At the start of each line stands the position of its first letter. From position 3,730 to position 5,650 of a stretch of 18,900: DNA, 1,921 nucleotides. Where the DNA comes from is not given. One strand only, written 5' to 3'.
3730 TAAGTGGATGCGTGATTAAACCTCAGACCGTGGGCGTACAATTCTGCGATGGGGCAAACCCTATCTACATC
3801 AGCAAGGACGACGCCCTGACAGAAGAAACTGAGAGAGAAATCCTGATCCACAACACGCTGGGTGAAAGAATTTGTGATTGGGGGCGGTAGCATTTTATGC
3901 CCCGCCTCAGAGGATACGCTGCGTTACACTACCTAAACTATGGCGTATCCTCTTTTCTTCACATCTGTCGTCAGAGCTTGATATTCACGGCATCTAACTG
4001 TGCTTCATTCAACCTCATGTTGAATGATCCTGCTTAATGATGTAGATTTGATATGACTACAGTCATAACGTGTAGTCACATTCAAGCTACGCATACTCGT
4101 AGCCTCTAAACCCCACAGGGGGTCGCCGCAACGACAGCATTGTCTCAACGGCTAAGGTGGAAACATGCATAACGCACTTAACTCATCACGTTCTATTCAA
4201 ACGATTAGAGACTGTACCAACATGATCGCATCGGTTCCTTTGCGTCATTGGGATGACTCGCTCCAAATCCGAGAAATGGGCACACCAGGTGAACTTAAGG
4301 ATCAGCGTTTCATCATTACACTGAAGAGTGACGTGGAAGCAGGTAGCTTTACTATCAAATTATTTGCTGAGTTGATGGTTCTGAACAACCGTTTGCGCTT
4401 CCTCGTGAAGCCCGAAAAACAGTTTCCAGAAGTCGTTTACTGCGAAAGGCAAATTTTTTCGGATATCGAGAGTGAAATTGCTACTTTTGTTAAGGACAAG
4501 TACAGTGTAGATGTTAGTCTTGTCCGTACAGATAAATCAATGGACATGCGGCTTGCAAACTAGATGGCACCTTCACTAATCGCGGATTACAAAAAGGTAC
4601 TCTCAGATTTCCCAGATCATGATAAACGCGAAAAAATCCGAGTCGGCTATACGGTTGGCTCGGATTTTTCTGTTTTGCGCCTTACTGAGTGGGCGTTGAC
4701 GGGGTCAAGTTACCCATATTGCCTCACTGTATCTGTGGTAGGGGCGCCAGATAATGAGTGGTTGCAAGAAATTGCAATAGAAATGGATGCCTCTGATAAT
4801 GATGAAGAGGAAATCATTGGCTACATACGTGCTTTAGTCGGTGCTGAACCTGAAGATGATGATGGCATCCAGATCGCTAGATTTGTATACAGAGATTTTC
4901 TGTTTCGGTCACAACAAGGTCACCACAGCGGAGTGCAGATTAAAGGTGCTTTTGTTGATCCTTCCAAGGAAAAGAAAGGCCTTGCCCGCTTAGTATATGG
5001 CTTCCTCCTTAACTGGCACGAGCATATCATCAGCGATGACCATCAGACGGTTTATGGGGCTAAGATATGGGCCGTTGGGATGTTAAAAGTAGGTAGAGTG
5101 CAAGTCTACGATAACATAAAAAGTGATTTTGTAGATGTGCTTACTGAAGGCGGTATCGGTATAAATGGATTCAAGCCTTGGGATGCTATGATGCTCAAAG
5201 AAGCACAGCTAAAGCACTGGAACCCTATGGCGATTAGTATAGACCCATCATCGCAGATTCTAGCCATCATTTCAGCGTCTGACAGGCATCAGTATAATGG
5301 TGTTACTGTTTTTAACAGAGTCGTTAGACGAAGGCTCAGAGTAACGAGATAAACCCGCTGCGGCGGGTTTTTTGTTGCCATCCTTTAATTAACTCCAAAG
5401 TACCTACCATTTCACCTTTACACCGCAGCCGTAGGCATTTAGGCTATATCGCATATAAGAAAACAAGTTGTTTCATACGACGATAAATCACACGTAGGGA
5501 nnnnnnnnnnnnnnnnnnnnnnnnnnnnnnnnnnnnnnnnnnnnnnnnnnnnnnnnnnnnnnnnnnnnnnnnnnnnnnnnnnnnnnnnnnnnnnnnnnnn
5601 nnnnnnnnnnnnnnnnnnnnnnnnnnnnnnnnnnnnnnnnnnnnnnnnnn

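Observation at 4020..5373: Low-GC two-gene island of unknown function between the lysis cassette and the partition module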

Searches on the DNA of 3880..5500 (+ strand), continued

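Call 90: search_dna_similar(query=L025:1000-2330:+, collection=ecoli_genomes, mode=near, rows=spread, max_rows=30)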
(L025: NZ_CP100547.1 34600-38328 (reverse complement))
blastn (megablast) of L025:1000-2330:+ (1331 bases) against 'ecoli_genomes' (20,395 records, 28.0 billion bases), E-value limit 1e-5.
Records with a match: 33; places in all: 33; records where one place covers at least 80% of the query: 15.
Genomes with a match: 33 of 5426; with a place that covers at least 80% of the query: 15. Places per genome that has any: lowest 1, median 1, highest 1. On chromosomes: 1 places; on plasmids: 32.
Best place of each record, by identity: >=99% 8; 95-99% 25.
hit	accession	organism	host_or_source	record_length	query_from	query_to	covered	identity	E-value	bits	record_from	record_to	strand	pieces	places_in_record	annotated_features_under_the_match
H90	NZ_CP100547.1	Escherichia coli strain LH09-a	Gallus gallus domesticus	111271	1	1331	100%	100.0%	0e+0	2459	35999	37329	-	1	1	hypothetical protein (x2)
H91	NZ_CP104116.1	Escherichia coli strain USDA-ARS-USMARC-51408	Bos taurus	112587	1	1331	100%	99.9%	0e+0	2447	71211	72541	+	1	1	hypothetical protein (x2)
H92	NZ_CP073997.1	Escherichia coli strain PM7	Pig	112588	1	1331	100%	99.9%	0e+0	2447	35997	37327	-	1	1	hypothetical protein (x2)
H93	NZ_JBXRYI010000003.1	Escherichia coli strain EC19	Homo sapiens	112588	1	1331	100%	99.9%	0e+0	2447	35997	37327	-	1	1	hypothetical protein (x2)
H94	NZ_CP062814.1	Escherichia coli strain Res13-Sevr-PER07-33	Sus scrofa domesticus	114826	1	1331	100%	99.8%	0e+0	2442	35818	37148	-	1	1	hypothetical protein (x2)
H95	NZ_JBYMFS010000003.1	Escherichia coli strain 20377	Homo sapiens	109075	1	1331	100%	98.3%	0e+0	2331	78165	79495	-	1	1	hypothetical protein (x2)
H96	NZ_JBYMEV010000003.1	Escherichia coli strain 22919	Homo sapiens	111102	1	1331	100%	98.3%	0e+0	2331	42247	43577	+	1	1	hypothetical protein (x2)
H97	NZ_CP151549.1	Escherichia coli strain SEV1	pig carcass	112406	38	1331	97%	97.8%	0e+0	2230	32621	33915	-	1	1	hypothetical protein (x2)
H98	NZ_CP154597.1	Escherichia coli strain SEV4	pig carcass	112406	38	1331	97%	97.8%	0e+0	2230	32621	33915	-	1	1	hypothetical protein (x2)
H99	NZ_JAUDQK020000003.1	Escherichia coli strain MARGA_4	Homo sapiens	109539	38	1331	97%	97.8%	0e+0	2230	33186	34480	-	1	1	hypothetical protein (x2)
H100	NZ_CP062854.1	Escherichia coli O9:H10 strain Res13-Lact-PEB20-37-A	Sus scrofa domesticus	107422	38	1331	97%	97.7%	0e+0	2224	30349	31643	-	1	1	hypothetical protein (x2)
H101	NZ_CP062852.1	Escherichia coli O9:H10 strain Res13-Lact-PEB21-38-A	Sus scrofa domesticus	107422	38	1331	97%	97.7%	0e+0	2224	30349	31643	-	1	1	hypothetical protein (x2)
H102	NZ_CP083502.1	Escherichia coli strain elppa6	Homo sapiens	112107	38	1319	96%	97.7%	0e+0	2207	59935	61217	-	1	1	hypothetical protein (x2)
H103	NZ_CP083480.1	Escherichia coli strain elppa10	Homo sapiens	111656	38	1319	96%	97.7%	0e+0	2207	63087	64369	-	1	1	hypothetical protein (x2)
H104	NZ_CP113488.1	Escherichia coli strain GTEN_23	Homo sapiens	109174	1280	1331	4%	98.1%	1e-14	92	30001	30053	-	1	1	hypothetical protein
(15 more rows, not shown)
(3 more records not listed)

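Call 108: build_rna_model(alignment_id=A8, structure=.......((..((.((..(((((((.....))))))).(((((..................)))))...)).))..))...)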
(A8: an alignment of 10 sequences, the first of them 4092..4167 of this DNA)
Model R1 built from alignment A8 (10 sequences, 81 columns); structure: as given.
model positions 76; base pairs 16; branch points 1; effective number of sequences 2.58; information 0.743 bits per position. Calibrated on 0.2 Mb of random sequence (short: E-values are rough).
structure used (alignment columns):
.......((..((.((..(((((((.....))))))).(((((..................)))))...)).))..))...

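Call 109: search_with_rna_model(model_id=R1, sources=[window, L002, L003, L004, L005, L006, L007, L010, L012, L013, L014, L015, L016, L017, L018, L020, L022, L023, L024, L025, L026, L027, L028, L029, L032, L035, L040, L041, L042, L043, L044, L047, L055, L056, L057, L058, L059, L060, L065, L067], max_evalue=1, make_alignment=true)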
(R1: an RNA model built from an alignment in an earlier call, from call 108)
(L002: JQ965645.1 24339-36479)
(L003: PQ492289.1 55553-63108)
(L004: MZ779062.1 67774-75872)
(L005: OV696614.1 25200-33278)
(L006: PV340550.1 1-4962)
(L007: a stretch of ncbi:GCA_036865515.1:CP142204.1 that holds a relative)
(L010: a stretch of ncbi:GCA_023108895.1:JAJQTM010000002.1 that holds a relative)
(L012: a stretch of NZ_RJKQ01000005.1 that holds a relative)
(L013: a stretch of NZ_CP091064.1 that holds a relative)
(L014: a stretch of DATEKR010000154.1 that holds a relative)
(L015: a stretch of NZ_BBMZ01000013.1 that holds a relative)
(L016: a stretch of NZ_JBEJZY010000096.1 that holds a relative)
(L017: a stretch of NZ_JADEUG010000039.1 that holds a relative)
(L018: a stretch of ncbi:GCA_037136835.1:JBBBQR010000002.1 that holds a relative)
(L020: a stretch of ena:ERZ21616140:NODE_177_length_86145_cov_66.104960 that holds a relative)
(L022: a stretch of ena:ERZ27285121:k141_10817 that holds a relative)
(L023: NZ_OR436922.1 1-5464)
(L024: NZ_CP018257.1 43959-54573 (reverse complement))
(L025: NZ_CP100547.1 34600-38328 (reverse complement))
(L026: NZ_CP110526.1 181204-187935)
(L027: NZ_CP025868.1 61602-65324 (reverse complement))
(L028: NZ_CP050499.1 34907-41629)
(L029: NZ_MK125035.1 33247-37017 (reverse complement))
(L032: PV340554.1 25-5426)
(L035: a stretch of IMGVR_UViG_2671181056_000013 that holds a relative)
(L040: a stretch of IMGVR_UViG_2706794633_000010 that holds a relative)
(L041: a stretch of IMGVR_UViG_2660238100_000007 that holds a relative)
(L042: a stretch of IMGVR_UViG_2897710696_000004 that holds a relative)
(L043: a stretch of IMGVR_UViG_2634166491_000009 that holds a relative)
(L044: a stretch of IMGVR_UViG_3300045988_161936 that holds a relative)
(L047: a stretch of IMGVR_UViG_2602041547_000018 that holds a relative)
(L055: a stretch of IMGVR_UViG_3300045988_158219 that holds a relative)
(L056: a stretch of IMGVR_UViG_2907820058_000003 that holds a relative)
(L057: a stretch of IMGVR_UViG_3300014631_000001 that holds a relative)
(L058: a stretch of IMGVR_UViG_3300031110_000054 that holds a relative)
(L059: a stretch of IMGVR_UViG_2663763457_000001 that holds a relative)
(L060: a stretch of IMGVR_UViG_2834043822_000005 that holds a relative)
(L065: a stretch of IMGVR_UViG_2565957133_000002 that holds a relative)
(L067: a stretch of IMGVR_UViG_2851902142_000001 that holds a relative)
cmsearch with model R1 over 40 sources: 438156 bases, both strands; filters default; matches with E-value up to 1: 22.
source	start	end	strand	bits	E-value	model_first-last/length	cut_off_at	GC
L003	3193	3268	+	92.6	1.3e-19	1-76/76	no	0.53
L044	5551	5626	+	92.6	1.3e-19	1-76/76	no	0.53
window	4092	4167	+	91.9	2e-19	1-76/76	no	0.55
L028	2560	2635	+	89.3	8.3e-19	1-76/76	no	0.49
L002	4777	4850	+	88.9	1e-18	1-76/76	no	0.54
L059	4694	4767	+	88.9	1e-18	1-76/76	no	0.54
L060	5523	5596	+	88.9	1e-18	1-76/76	no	0.54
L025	1032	1104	+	81.8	5.6e-17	1-76/76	no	0.47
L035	5532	5604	+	81.8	5.6e-17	1-76/76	no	0.47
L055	5564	5635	+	80.7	1e-16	1-76/76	no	0.53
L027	1064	1135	+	80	1.6e-16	1-76/76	no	0.56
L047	5072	5143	+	80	1.6e-16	1-76/76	no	0.56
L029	1028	1099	+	78.1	4.5e-16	1-76/76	no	0.51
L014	7531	7605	+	74.3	3.8e-15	1-76/76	no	0.56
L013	7526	7605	+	73.9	4.8e-15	1-76/76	no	0.51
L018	6526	6605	+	73.9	4.8e-15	1-76/76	no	0.51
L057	5547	5623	+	69.5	5.7e-14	1-76/76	no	0.53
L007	5529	5608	+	68.6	9.8e-14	1-76/76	no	0.52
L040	5528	5605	+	65.4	5.8e-13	1-76/76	no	0.51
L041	916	993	+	64.2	1.2e-12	1-76/76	no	0.5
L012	7541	7605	+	33.8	3.2e-05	1-76/76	no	0.57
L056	5485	5560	+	24.6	0.0055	1-76/76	no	0.55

Alignment A9: 22 matches aligned to the model, 81 columns, each read 5' to 3' on its own strand. Consensus structure (alignment columns), stored with it:
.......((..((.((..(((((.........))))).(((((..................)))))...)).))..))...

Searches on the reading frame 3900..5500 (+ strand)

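Call 52: search_protein_families(library=padloc, proteins=[L004:3231-3785:-, L005:2991-3509:-, L005:3520-3822:-], max_evalue=0.001)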
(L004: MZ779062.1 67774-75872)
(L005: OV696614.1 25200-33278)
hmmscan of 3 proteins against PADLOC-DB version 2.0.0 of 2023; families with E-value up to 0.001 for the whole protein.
L004:3231-3785:- (184 aa): 0 families

L005:2991-3509:- (172 aa): 0 families

L005:3520-3822:- (100 aa): 0 families

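Call 53: search_protein_families(library=pfam, proteins=[L004:3231-3785:-, L005:2991-3509:-, L005:3520-3822:-], max_evalue=0.001)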
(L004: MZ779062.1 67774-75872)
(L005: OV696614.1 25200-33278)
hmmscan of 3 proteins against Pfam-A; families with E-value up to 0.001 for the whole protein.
L004:3231-3785:- (184 aa): 0 families

L005:2991-3509:- (172 aa): 4 families
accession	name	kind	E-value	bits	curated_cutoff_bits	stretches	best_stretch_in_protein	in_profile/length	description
PF13508.13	Acetyltransf_7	-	5.1e-08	33.6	27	1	91-149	31-83/84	Acetyltransferase (GNAT) domain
PF00583.31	Acetyltransf_1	-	8.2e-08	33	20.7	1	88-148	58-116/116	Acetyltransferase (GNAT) family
PF13673.13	Acetyltransf_10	-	1.5e-05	25.4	23.6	1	92-153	54-111/128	Acetyltransferase (GNAT) domain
PF08445.16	FR47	-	2.7e-05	24.5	22.1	1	91-151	23-80/86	FR47-like protein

L005:3520-3822:- (100 aa): 2 families
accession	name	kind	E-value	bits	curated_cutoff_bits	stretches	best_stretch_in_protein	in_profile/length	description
PF08681.18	TacA1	-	8.1e-26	90.2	21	1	19-97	1-79/80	Antitoxin TacA 1-like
PF21983.2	NikA-like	-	4.5e-06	27.1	27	1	16-63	3-50/72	Mobilization protein NikA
